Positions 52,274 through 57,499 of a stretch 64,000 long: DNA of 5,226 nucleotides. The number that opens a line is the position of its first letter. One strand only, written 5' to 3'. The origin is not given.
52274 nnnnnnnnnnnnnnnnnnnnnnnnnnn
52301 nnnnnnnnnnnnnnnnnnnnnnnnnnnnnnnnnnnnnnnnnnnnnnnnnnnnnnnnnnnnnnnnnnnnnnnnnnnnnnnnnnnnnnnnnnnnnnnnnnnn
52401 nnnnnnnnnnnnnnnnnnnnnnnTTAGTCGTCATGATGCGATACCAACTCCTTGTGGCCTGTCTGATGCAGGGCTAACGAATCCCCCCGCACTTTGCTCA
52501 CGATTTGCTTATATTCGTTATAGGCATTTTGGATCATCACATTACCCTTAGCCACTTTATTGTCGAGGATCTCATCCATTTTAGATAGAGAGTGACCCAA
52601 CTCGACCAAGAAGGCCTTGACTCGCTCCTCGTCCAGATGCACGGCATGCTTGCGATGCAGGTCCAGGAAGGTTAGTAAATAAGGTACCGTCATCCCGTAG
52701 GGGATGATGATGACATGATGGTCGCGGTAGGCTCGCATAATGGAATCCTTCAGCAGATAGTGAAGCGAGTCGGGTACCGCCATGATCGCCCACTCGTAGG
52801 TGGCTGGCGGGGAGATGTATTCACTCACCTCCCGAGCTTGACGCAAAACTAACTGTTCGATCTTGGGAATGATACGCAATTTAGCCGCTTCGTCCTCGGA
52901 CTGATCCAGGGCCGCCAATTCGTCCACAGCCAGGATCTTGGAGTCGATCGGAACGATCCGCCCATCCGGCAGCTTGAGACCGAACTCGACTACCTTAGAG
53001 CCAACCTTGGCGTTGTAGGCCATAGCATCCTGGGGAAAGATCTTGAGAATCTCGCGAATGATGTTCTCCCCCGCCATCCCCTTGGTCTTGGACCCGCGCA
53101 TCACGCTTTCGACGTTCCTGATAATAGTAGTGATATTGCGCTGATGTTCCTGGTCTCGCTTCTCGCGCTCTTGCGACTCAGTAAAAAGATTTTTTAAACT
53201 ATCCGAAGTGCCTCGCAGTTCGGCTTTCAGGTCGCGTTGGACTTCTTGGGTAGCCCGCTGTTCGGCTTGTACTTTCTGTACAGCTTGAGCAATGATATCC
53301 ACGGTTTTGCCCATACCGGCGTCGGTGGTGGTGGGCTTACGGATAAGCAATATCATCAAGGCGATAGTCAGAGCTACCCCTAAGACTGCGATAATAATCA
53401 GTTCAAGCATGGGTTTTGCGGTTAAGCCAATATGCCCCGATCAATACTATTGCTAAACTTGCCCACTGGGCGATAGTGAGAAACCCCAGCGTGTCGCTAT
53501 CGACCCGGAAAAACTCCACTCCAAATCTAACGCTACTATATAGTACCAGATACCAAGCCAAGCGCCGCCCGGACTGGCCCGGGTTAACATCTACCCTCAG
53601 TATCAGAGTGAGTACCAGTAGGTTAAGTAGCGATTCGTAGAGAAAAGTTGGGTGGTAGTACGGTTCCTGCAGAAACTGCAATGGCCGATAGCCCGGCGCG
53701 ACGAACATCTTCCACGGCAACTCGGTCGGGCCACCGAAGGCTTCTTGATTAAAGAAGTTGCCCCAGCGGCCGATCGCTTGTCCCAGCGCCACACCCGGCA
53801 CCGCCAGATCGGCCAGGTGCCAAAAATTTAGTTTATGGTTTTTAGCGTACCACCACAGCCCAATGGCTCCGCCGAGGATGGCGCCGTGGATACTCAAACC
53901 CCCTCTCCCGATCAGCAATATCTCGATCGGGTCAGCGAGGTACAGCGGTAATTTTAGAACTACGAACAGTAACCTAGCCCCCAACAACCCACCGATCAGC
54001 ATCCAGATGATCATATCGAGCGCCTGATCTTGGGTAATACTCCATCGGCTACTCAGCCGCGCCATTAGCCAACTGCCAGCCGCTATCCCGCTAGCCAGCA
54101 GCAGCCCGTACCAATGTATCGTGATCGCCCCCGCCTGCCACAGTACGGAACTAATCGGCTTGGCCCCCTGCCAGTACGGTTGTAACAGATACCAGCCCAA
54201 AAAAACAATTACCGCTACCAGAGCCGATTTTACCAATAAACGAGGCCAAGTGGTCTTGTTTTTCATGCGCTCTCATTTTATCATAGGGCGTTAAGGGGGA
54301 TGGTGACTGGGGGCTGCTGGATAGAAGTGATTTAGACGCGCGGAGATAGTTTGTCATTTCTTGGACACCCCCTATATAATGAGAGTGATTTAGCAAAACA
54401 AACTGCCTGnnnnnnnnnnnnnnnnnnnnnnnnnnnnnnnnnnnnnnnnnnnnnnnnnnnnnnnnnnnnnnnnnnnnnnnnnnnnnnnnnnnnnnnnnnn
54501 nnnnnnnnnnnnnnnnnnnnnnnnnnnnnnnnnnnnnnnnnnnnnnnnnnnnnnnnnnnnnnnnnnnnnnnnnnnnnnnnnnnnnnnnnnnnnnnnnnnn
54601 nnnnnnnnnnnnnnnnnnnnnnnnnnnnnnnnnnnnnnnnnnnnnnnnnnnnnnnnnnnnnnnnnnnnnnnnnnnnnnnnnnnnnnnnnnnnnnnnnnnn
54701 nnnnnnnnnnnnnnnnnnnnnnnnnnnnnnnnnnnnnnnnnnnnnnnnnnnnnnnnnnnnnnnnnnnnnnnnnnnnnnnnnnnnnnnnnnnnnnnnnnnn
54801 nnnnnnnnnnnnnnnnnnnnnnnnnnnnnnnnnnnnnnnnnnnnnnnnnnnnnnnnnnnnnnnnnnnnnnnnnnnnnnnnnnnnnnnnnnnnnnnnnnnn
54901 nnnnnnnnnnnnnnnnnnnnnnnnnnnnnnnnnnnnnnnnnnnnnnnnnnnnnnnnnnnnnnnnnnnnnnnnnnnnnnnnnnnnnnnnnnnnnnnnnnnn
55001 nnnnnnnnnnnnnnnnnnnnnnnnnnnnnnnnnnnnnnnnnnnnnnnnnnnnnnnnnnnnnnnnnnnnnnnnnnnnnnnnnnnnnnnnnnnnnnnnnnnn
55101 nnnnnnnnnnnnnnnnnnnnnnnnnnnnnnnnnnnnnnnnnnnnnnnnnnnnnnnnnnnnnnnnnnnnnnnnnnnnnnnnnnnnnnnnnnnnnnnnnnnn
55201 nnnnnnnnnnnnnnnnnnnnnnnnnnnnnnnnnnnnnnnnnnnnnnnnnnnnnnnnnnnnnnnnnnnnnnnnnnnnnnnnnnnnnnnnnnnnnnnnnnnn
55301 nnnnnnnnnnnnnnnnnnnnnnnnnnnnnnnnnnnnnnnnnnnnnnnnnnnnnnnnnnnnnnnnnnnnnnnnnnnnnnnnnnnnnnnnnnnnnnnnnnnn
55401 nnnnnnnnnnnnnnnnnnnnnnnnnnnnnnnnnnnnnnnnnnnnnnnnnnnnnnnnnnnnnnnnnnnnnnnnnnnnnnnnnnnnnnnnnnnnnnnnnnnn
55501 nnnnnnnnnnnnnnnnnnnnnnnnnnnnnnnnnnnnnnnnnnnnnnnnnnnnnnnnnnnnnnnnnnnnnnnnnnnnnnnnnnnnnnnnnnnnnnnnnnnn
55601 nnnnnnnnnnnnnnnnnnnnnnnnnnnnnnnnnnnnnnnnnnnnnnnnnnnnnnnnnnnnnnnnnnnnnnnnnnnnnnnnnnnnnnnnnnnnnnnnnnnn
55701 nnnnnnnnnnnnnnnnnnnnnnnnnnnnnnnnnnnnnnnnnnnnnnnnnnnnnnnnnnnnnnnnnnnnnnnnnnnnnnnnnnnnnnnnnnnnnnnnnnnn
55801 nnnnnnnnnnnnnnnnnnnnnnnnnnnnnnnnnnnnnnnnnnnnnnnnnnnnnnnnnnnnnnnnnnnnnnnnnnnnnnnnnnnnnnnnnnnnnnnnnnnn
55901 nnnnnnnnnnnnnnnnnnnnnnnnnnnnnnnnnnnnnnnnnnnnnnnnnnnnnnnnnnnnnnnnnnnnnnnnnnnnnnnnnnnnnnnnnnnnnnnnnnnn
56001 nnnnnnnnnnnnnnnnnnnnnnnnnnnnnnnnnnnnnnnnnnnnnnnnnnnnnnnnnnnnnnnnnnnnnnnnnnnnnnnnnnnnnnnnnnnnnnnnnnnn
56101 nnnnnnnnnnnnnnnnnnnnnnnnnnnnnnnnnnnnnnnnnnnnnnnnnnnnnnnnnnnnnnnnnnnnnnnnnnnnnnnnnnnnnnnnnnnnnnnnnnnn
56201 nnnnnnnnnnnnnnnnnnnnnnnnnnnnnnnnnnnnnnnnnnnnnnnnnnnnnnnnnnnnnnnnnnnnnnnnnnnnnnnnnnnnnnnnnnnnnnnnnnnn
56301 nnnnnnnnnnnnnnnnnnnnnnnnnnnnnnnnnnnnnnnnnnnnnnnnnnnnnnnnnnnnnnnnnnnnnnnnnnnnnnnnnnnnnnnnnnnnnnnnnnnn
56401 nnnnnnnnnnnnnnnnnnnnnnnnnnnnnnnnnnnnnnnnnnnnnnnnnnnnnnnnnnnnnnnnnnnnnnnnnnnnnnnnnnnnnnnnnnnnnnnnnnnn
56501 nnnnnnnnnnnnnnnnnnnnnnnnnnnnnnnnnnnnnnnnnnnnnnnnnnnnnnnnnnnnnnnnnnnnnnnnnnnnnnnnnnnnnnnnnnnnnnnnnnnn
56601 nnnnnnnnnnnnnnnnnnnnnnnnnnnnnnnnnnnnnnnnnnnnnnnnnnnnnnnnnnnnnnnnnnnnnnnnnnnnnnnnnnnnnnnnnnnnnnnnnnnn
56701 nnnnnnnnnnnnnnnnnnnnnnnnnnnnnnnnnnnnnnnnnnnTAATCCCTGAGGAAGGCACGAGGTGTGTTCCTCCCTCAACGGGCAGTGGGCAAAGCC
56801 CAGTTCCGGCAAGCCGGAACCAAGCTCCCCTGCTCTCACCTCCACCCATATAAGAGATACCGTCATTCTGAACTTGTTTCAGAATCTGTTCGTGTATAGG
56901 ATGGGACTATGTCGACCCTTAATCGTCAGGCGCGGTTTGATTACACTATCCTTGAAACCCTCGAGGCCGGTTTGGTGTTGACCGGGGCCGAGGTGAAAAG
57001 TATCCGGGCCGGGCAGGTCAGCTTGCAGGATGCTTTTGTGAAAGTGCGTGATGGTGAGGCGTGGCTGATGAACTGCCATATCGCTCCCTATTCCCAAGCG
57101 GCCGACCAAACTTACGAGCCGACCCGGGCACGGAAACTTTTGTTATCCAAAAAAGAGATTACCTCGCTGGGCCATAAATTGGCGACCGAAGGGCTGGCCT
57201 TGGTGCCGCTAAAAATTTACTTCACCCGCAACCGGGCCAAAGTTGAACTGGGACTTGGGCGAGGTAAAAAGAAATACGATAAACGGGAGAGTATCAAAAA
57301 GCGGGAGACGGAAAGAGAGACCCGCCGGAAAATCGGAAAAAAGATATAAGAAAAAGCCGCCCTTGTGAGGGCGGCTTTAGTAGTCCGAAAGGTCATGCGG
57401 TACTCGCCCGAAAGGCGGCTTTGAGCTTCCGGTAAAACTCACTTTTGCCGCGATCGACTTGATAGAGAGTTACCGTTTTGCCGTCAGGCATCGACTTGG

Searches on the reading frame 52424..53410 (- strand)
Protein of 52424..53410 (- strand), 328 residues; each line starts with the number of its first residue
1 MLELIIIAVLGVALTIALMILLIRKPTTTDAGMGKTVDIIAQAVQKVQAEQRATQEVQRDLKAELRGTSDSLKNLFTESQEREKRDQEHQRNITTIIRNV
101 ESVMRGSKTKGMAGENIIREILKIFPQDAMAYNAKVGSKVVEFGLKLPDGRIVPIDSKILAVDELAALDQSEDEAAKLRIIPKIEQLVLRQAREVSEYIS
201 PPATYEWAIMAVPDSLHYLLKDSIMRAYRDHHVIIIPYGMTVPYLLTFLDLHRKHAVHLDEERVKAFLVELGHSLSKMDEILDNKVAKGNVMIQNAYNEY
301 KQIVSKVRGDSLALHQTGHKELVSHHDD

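Call 26: search_protein_families(library=pfam, proteins=[window:52424-53410:-], max_evalue=0.001)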
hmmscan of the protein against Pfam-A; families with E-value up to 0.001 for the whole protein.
window:52424-53410:- (328 aa): 1 family
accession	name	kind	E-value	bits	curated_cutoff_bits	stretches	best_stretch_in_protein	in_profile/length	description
PF02646.22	RmuC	-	6.5e-14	52.2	26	1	64-307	20-274/291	RmuC family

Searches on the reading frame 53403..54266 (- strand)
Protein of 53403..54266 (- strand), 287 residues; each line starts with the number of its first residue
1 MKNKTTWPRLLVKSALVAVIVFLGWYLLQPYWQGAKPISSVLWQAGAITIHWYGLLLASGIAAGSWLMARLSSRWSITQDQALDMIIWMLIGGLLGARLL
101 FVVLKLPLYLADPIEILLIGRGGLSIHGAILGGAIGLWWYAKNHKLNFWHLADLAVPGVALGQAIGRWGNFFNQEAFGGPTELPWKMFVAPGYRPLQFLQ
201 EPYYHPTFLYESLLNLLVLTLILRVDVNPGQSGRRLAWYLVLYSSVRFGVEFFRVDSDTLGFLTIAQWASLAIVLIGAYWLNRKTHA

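Call 26: search_protein_families(library=pfam, proteins=[window:53403-54266:-], max_evalue=0.001)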
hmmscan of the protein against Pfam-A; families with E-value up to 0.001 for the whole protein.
window:53403-54266:- (287 aa): 1 family
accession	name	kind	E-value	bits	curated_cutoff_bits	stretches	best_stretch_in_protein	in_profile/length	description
PF01790.23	LGT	-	2.8e-70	236.8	24.9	1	41-280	2-237/240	Prolipoprotein diacylglyceryl transferase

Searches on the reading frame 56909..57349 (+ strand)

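Call 26: search_protein_families(library=pfam, proteins=[window:56909-57349:+], max_evalue=0.001)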
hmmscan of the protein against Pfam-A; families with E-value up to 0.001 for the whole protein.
window:56909-57349:+ (146 aa): 1 family
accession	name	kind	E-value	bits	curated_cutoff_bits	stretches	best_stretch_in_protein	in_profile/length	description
PF01668.23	SmpB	-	2.1e-57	193.5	27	1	4-142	3-141/143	SmpB protein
